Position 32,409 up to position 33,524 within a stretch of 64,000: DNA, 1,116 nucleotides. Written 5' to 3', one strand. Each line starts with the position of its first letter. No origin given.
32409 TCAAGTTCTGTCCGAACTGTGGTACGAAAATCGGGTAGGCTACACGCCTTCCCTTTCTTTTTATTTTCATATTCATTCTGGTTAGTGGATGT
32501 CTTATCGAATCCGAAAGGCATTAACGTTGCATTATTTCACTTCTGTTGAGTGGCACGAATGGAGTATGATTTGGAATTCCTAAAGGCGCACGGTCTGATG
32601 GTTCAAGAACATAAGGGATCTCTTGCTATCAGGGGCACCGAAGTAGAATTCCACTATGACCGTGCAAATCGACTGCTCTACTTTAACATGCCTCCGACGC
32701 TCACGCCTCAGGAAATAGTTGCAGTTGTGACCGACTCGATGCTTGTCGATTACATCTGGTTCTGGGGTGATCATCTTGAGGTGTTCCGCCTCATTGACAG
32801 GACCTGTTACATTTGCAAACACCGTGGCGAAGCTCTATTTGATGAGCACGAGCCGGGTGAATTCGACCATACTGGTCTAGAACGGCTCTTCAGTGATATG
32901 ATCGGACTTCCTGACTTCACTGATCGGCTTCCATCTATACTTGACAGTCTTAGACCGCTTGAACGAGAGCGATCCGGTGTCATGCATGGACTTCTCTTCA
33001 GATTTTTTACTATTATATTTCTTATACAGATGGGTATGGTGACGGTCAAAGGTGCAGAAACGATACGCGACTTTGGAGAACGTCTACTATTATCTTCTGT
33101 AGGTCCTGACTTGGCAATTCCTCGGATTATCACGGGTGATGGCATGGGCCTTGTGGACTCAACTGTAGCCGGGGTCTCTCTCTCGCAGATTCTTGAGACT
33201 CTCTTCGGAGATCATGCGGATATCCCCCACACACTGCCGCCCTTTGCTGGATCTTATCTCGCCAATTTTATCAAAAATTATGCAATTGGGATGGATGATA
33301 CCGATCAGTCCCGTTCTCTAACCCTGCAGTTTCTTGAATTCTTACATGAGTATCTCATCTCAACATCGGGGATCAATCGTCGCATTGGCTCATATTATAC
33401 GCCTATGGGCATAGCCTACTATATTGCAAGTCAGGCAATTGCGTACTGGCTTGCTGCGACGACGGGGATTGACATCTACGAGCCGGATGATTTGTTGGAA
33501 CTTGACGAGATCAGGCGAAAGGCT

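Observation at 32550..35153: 867-aa Eco57I-like N6-adenine methyltransferase with an unassigned ~290-aa N-terminal module (candidate type IIG or novel defense enzyme)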

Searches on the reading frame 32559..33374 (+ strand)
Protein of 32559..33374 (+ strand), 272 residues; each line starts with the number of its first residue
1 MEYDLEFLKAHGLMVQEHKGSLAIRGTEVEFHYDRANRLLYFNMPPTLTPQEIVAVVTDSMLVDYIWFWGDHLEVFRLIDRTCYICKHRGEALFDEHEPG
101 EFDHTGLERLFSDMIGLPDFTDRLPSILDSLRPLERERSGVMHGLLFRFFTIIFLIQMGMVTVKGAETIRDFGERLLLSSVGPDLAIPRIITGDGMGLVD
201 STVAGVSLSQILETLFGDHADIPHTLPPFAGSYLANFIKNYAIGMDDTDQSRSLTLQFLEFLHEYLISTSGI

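Call 23: predict_structure(alignment_id=A2)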
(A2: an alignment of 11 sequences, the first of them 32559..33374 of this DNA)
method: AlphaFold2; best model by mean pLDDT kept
length: 272 residues; sequences in the alignment: 11
mean_pLDDT: 79.6   pTM: 0.57
mean pLDDT of the five models: 79.6, 79.4, 76.7, 72.0, 70.5
residues with pLDDT >= 90: 39; 70-90: 178; 50-70: 47; < 50: 8
segments of 3 or more residues with pLDDT < 50: 97-99, 247-251
pLDDT, mean of each block of 10 residues (from residue 1): 86 89 90 92 87 88 90 84 77 62 73 57 76 81 84 85 81 88 90 84 84 80 81 85 54 58 68 56
secondary structure, 60 per line:
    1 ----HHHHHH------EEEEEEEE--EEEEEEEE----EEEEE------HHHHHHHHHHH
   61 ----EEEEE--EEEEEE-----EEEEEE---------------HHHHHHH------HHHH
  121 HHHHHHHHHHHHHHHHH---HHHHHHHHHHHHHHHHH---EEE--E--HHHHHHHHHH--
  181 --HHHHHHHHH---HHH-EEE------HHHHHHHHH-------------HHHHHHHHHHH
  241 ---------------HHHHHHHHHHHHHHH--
elements in order: H5-10 E17-24 E27-34 E39-43 H50-60 E65-69 E72-77 E83-88 H104-110 H117-137 H141-157 E161-163 H169-178 H183-191 E199-201 H208-216 H230-240 H256-270

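Call 40: search_protein_representatives(alignment_id=A2)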
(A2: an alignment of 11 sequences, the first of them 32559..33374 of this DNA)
Query: 11 sequences, 220 profile positions. Proteins with E-value up to 0.001 (for the whole library): 45; up to 1e-10: 25; up to 1e-30: 5. The best 45 are listed.
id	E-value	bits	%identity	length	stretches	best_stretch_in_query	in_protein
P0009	1.7e-89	315.3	-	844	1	1-220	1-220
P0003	4.8e-70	251.7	-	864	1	1-219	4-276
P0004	1.8e-67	243.3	-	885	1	1-219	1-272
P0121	1.1e-40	155.7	-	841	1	1-220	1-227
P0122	2.0e-33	132.0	-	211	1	1-167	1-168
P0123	8.1e-25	103.8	-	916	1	1-216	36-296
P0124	7.0e-18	81.2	-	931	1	1-216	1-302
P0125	9.6e-18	80.7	-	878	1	1-213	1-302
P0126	1.1e-17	80.6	-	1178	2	1-215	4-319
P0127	2.8e-17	79.2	-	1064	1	2-216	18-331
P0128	5.8e-17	78.2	-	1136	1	2-216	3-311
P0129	1.1e-16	77.2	-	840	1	3-132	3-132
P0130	4.5e-16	75.2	-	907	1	1-139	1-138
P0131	9.0e-16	74.3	-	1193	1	1-168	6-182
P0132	9.2e-16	74.2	-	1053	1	1-215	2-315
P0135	3.0e-15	72.6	-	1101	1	2-215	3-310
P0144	4.4e-10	55.7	-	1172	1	3-215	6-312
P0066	1.2e-08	51.0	-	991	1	3-189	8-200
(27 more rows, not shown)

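Call 43: search_protein_families(library=pfam, proteins=[P0124, P0126, P0127, P0128, P0131, P0132, P0135, P0121], max_evalue=0.01)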
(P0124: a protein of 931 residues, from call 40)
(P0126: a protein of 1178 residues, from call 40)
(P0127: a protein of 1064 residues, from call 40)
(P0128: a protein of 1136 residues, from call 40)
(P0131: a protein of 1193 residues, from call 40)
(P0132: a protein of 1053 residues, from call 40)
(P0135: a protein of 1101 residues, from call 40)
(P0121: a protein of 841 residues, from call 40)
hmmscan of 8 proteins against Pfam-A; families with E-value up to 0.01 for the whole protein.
P0124 (931 aa): 3 families
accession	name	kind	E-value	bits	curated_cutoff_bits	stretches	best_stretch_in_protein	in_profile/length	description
PF07669.17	Eco57I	-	3.5e-25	89.5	25.3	1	423-597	1-165/171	Eco57I restriction-modification methylase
PF20473.4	MmeI_Mtase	-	1.2e-06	28.3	27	1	372-525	13-154/259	MmeI, DNA-methyltransferase domain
PF02384.22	N6_Mtase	-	0.00028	20.7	20.4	1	374-597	42-213/311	N-6 DNA Methylase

P0126 (1178 aa): 3 families
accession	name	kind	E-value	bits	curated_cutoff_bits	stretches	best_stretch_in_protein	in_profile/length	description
PF07669.17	Eco57I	-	2.8e-18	67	25.3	1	465-788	2-160/171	Eco57I restriction-modification methylase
PF02384.22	N6_Mtase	-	0.00048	20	20.4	0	418-505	45-119/311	N-6 DNA Methylase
PF20465.4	MmeI_hel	-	0.0023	19.1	27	0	205-251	34-75/75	MmeI, helicase spacer domain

P0127 (1064 aa): 4 families
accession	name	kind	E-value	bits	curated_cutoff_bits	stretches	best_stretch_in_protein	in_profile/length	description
PF07669.17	Eco57I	-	2.2e-24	86.9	25.3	1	463-791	1-155/171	Eco57I restriction-modification methylase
PF20473.4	MmeI_Mtase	-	2.4e-10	40.5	27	1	403-514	4-106/259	MmeI, DNA-methyltransferase domain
PF02384.22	N6_Mtase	-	7.1e-08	32.6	20.4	0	409-491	37-106/311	N-6 DNA Methylase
PF05531.17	NPV_P10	-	0.0099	16.8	29.8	0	547-585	14-52/75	Nucleopolyhedrovirus P10 protein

P0128 (1136 aa): 5 families
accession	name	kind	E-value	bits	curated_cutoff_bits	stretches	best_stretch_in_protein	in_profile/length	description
PF07669.17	Eco57I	-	1.5e-20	74.4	25.3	1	441-763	1-163/171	Eco57I restriction-modification methylase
PF20473.4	MmeI_Mtase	-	1.1e-10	41.5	27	1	379-467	2-89/259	MmeI, DNA-methyltransferase domain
PF12950.13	TaqI_C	-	2.9e-08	34.4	26.5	1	870-989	3-118/118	TaqI-like C-terminal specificity domain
PF02384.22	N6_Mtase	-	3.5e-06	27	20.4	0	338-468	23-105/311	N-6 DNA Methylase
PF20465.4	MmeI_hel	-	0.0062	17.7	27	0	191-244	29-75/75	MmeI, helicase spacer domain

P0131 (1193 aa): 3 families
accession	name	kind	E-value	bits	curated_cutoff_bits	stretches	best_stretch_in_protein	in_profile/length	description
PF07669.17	Eco57I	-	1.6e-13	51.5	25.3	1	476-793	1-151/171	Eco57I restriction-modification methylase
PF25120.1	DUF7814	-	0.0015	18.7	27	1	197-254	105-161/228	Domain of unknown function (DUF7814)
PF20465.4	MmeI_hel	-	0.0083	17.3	27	0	207-249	39-75/75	MmeI, helicase spacer domain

P0132 (1053 aa): 3 families
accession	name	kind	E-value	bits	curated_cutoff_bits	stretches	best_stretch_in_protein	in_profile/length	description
PF07669.17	Eco57I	-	1.8e-34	119.7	25.3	1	446-710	1-171/171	Eco57I restriction-modification methylase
PF20473.4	MmeI_Mtase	-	5.9e-11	42.5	27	1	385-468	3-85/259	MmeI, DNA-methyltransferase domain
PF12950.13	TaqI_C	-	1.3e-06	29.1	26.5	1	831-964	2-118/118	TaqI-like C-terminal specificity domain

P0135 (1101 aa): 5 families
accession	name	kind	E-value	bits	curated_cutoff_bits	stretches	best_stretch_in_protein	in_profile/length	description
PF07669.17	Eco57I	-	1.5e-38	133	25.3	1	441-705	1-171/171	Eco57I restriction-modification methylase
PF20473.4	MmeI_Mtase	-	2.3e-12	47.1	27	1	379-463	2-85/259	MmeI, DNA-methyltransferase domain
PF02384.22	N6_Mtase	-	9.4e-09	35.4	20.4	1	607-716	120-229/311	N-6 DNA Methylase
PF12950.13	TaqI_C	-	3.6e-07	30.9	26.5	1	921-1003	35-118/118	TaqI-like C-terminal specificity domain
PF20465.4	MmeI_hel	-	0.002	19.3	27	0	157-244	3-75/75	MmeI, helicase spacer domain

P0121 (841 aa): 4 families
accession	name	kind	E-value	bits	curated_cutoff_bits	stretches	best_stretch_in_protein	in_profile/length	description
PF07669.17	Eco57I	-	2.4e-24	86.8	25.3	1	346-521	1-166/171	Eco57I restriction-modification methylase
PF02384.22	N6_Mtase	-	3.2e-09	37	20.4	1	245-518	21-211/311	N-6 DNA Methylase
PF20473.4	MmeI_Mtase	-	5e-06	26.3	27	1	294-497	12-204/259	MmeI, DNA-methyltransferase domain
PF01170.24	UPF0020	-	0.00012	22.3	22.3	0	304-365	31-96/197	RMKL-like, methyltransferase domain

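Call 47: search_protein_families(library=padloc, proteins=[P0126, P0128, P0131, P0135, P0132, P0144], max_evalue=1e-10)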
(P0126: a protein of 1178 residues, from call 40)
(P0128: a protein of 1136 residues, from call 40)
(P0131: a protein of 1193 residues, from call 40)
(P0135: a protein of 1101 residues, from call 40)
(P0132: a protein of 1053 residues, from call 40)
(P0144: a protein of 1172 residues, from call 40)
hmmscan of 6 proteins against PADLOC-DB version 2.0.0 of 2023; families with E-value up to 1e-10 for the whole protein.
P0126 (1178 aa): 8 families
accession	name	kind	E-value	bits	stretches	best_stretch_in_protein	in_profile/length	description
PDLC03628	REase_MTase_IIG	-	2.4e-31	106.7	1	453-525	562-634/1100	Type IIG restriction enzyme-methyltransferase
PDLC03612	REase_MTase_IIG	-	3.4e-27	93.1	1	457-811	587-914/1247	Type IIG restriction enzyme-methyltransferase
PDLC03596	REase_MTase_IIG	-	3.1e-23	79.7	1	407-521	528-642/1148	Type IIG restriction enzyme-methyltransferase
PDLC03601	REase_MTase_IIG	-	7e-20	68.5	1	126-526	203-564/1110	Type IIG restriction enzyme-methyltransferase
PDLC02643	DrmMI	-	2.9e-17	59.9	1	457-757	666-921/1347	DrmMI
PDLC03604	REase_MTase_IIG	-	4.4e-17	59.4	0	456-553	441-533/1011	Type IIG restriction enzyme-methyltransferase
PDLC03609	REase_MTase_IIG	-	3.2e-13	46.4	0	277-519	305-532/1066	Type IIG restriction enzyme-methyltransferase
PDLC02638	DrmMI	-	1.3e-11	41.4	1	457-721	665-882/935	DrmMI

P0128 (1136 aa): 12 families
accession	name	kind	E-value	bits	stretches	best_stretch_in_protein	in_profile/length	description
PDLC03612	REase_MTase_IIG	-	1.8e-36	123.8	1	432-790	585-921/1247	Type IIG restriction enzyme-methyltransferase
PDLC03628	REase_MTase_IIG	-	1.3e-34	117.5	1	432-499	564-636/1100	Type IIG restriction enzyme-methyltransferase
PDLC03596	REase_MTase_IIG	-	1.3e-31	107.5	2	391-497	535-646/1148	Type IIG restriction enzyme-methyltransferase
PDLC02643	DrmMI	-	4.7e-28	95.6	1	435-743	667-937/1347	DrmMI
PDLC03601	REase_MTase_IIG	-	8.8e-27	91.3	1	147-503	230-569/1110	Type IIG restriction enzyme-methyltransferase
PDLC03629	REase_MTase_IIG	-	1.1e-23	81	1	335-493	376-536/1182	Type IIG restriction enzyme-methyltransferase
PDLC03604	REase_MTase_IIG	-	7.1e-21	72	0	392-529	384-537/1011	Type IIG restriction enzyme-methyltransferase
PDLC03609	REase_MTase_IIG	-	1.4e-19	67.4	1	118-491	186-532/1066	Type IIG restriction enzyme-methyltransferase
PDLC02638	DrmMI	-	6.3e-19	65.6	1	435-683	666-881/935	DrmMI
PDLC02646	DrmMI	-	1e-13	48.4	1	435-683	46-292/792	DrmMI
PDLC03598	REase_MTase_IIG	-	2.9e-13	46.6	0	366-463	329-435/912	Type IIG restriction enzyme-methyltransferase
PDLC02529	PglX|PglXI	-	3.5e-11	39.5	0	394-512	225-340/1189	PglX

P0131 (1193 aa): 7 families
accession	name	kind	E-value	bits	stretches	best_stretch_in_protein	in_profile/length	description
PDLC03628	REase_MTase_IIG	-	2.9e-27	93.2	1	465-536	562-633/1100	Type IIG restriction enzyme-methyltransferase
PDLC03612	REase_MTase_IIG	-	8.4e-26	88.4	1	467-798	585-885/1247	Type IIG restriction enzyme-methyltransferase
PDLC03601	REase_MTase_IIG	-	3.3e-19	66.2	1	359-539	383-565/1110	Type IIG restriction enzyme-methyltransferase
PDLC03596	REase_MTase_IIG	-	8.6e-19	65.1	1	422-536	533-645/1148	Type IIG restriction enzyme-methyltransferase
PDLC02643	DrmMI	-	9.1e-17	58.2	1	360-777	554-931/1347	DrmMI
PDLC03604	REase_MTase_IIG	-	1.4e-13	47.8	0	435-567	394-536/1011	Type IIG restriction enzyme-methyltransferase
PDLC02646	DrmMI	-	2.8e-13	46.9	1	469-733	45-292/792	DrmMI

P0135 (1101 aa): 32 families (the best 25 are shown)
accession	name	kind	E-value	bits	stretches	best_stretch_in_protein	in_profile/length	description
PDLC03604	REase_MTase_IIG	-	3.5e-66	221.9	1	587-1047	510-983/1011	Type IIG restriction enzyme-methyltransferase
PDLC03612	REase_MTase_IIG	-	3.4e-57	192.4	1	531-1026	715-1206/1247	Type IIG restriction enzyme-methyltransferase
PDLC03596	REase_MTase_IIG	-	3.1e-52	175.8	3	599-850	698-935/1148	Type IIG restriction enzyme-methyltransferase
PDLC03601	REase_MTase_IIG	-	2.1e-49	166.2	1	120-1005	202-1054/1110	Type IIG restriction enzyme-methyltransferase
PDLC03629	REase_MTase_IIG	-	3.9e-47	158.7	2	594-1002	553-964/1182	Type IIG restriction enzyme-methyltransferase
PDLC03335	MTase_II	-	3.5e-45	152.8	1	607-999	190-567/607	Type II methyltransferase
PDLC03609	REase_MTase_IIG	-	4.3e-42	142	2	586-1034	532-958/1066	Type IIG restriction enzyme-methyltransferase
PDLC03628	REase_MTase_IIG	-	1.2e-41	140.8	1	431-709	563-844/1100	Type IIG restriction enzyme-methyltransferase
PDLC03313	MTase_II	-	2.4e-40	136.6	1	571-1005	105-517/563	Type II methyltransferase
PDLC02643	DrmMI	-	3.5e-36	122.5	1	550-697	800-960/1347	DrmMI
PDLC02529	PglX|PglXI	-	5.6e-34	115.1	1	602-726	348-474/1189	PglX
PDLC02521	PglX|PglXI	-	4.8e-29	99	1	343-732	248-602/1174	PglX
PDLC03226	MTase_II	-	1.6e-28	97.7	1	605-718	122-233/579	Type II methyltransferase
PDLC03600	REase_MTase_IIG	-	9.8e-25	84.7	1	379-708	277-590/1205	Type IIG restriction enzyme-methyltransferase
PDLC02638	DrmMI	-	2.2e-22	77.1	1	537-670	801-934/935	DrmMI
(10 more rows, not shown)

P0132 (1053 aa): 25 families
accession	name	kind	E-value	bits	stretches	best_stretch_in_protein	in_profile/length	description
PDLC03612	REase_MTase_IIG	-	2.2e-48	163.2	1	561-801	754-987/1247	Type IIG restriction enzyme-methyltransferase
PDLC03596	REase_MTase_IIG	-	4.8e-45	152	3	397-543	536-687/1148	Type IIG restriction enzyme-methyltransferase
PDLC03628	REase_MTase_IIG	-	5.9e-45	151.8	2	436-729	563-860/1100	Type IIG restriction enzyme-methyltransferase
PDLC03601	REase_MTase_IIG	-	1.6e-41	140.2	1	120-703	195-761/1110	Type IIG restriction enzyme-methyltransferase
PDLC03604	REase_MTase_IIG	-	1.2e-33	114.3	1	591-759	518-683/1011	Type IIG restriction enzyme-methyltransferase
PDLC03338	MTase_II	-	6.2e-32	109.1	1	610-992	240-597/604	Type II methyltransferase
PDLC02643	DrmMI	-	6.3e-28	95.2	2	597-679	849-937/1347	DrmMI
PDLC03609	REase_MTase_IIG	-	2.3e-26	89.9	2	589-798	531-733/1066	Type IIG restriction enzyme-methyltransferase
PDLC02521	PglX|PglXI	-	2.2e-25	86.9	1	347-785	247-648/1174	PglX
PDLC03629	REase_MTase_IIG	-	9.4e-25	84.6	1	159-498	195-536/1182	Type IIG restriction enzyme-methyltransferase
PDLC03227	MTase_II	-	6.2e-20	69.6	1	609-992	126-487/494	Type II methyltransferase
PDLC02525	PglX|PglXI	-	1.1e-19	68.5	0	578-740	419-578/607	PglX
PDLC02529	PglX|PglXI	-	4.2e-19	65.8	0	606-702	348-448/1189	PglX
PDLC03335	MTase_II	-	6.6e-18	62.7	1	609-769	188-347/607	Type II methyltransferase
PDLC03313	MTase_II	-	3.1e-17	60.3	1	577-722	107-251/563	Type II methyltransferase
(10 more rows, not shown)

P0144 (1172 aa): 30 families (the best 25 are shown)
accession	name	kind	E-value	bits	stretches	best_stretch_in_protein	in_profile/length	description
PDLC03612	REase_MTase_IIG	-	1.2e-61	207.2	1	432-1071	584-1185/1247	Type IIG restriction enzyme-methyltransferase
PDLC03604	REase_MTase_IIG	-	1.7e-56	189.9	1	651-1076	508-935/1011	Type IIG restriction enzyme-methyltransferase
PDLC03596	REase_MTase_IIG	-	3.3e-49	165.8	3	381-502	526-650/1148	Type IIG restriction enzyme-methyltransferase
PDLC03629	REase_MTase_IIG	-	4.3e-46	155.3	2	655-1071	550-965/1182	Type IIG restriction enzyme-methyltransferase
PDLC03335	MTase_II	-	3.9e-44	149.3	1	671-1059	190-559/607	Type II methyltransferase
PDLC03609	REase_MTase_IIG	-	3.7e-42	142.2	2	656-1084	538-943/1066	Type IIG restriction enzyme-methyltransferase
PDLC02529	PglX|PglXI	-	7.1e-35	118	1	678-1065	357-744/1189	PglX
PDLC03601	REase_MTase_IIG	-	6.4e-34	115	1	123-503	203-568/1110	Type IIG restriction enzyme-methyltransferase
PDLC03628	REase_MTase_IIG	-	8.4e-33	111.5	1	431-496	562-632/1100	Type IIG restriction enzyme-methyltransferase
PDLC02643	DrmMI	-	1.1e-31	107.6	1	339-791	553-986/1347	DrmMI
PDLC03226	MTase_II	-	2.7e-29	100.2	1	674-1049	124-507/579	Type II methyltransferase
PDLC03313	MTase_II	-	6.6e-28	95.5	1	675-878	141-348/563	Type II methyltransferase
PDLC02644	DrmMI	-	2.5e-20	70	1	654-743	358-451/988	DrmMI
PDLC02521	PglX|PglXI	-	2.6e-20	70.1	0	679-776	482-576/1174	PglX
PDLC03600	REase_MTase_IIG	-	1.3e-19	67.7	0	679-774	497-589/1205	Type IIG restriction enzyme-methyltransferase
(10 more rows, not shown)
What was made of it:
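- (8) The N-terminal module is homologous to the N-terminus of 970-1,190-aa Eco57I/TaqI_C proteins that PADLOC classes as type IIG (calls 40, 43, 47).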

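Call 64: fold_search(model_id=the predicted structure, library=pdb)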
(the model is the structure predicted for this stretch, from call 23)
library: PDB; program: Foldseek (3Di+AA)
matches with E <= 10: 295; with E <= 0.001: 0
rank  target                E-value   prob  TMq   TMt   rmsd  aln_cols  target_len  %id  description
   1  9eca_A                3.1e-01  0.05  0.11  0.06  18.1       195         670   14  Intermediate state of wild-type EsCas13d ternary complex with C4A mismatch (released 2025-11-19)
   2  9cr6_A                4.9e-01  0.66  0.21  0.22   3.6        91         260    6  Crystal structure of histidine racemase (HisR) of Fusobacterium nucleatum (C209S) (released 2025-03-05)
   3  9cr6_C                5.5e-01  0.23  0.18  0.18   6.9       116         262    7  Crystal structure of histidine racemase (HisR) of Fusobacterium nucleatum (C209S) (released 2025-03-05)
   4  5c82                  7.0e-01  0.16  0.12  0.18   7.6        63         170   16  Crystal structure of Nourseothricin acetyltransferase (released 2016-06-29)
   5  7lsy_H                7.4e-01  0.02  0.12  0.14  25.8       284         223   10  NHEJ Short-range synaptic complex (released 2021-04-14)
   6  6l4l                  8.3e-01  0.54  0.20  0.21   3.6        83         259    6  Crystal structure of S. aureus CntK in inactive state (released 2020-10-21)
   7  2r9a_A                8.8e-01  0.02  0.11  0.12  21.8       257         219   14  Crystal structure of human XLF (released 2008-01-01)
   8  7ypv_A                1.0e+00  0.09  0.12  0.18  15.9       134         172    8  Crystal structure of OrE-ST-F (released 2023-05-31)
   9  7d9x_B                1.0e+00  0.06  0.10  0.14  14.2       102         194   13  Highly active mutant W525D of Gamma-glutamyltranspeptidase from Pseudomonas nitroreducens (released 2021-06-23)
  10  3ky2_B                1.0e+00  0.04  0.16  0.16  15.7       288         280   10  Crystal structure of Fibroblast Growth Factor Receptor 1 kinase domain (released 2010-03-02)
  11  9cr6_B                1.1e+00  0.63  0.21  0.22   2.8        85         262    4  Crystal structure of histidine racemase (HisR) of Fusobacterium nucleatum (C209S) (released 2025-03-05)
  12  8ewo_B                1.1e+00  0.33  0.14  0.15   4.5        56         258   11  Crystal structure of putative glyoxylase II from Pseudomonas aeruginosa (released 2022-11-16)
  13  5doe                  1.1e+00  0.04  0.10  0.13  19.1       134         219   13  Crystal structure of the Human Cytomegalovirus UL53 (residues 72-292) (released 2015-11-25)
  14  5zjg_B                1.1e+00  0.03  0.08  0.10  14.1        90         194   12  Gamma-glutamyltranspeptidase from Pseudomonas nitroreducens complexed with Gly-Gly (released 2019-01-16)
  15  2e0x_D                1.2e+00  0.07  0.11  0.16  16.4       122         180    6  Crystal Structure of Gamma-glutamyltranspeptidase from Escherichia coli (monoclinic form) (released 2006-11-28)
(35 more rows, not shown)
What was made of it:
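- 32559..32828 (+): N-terminal beta-rich sub-domain (aa 1-90): helix, three strands, helix, three strands. It is homologous to the first ~100 aa of ~1,000-1,190-aa type IIG-like enzymes, and the charged residues they conserve are replaced here (N43, R81, C83; D34 is kept). Fold assignment is ambiguous. Foldseek finds nothing significant (call 64).
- Tried and rejected: Nothing at E<=0.001 (call 64).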
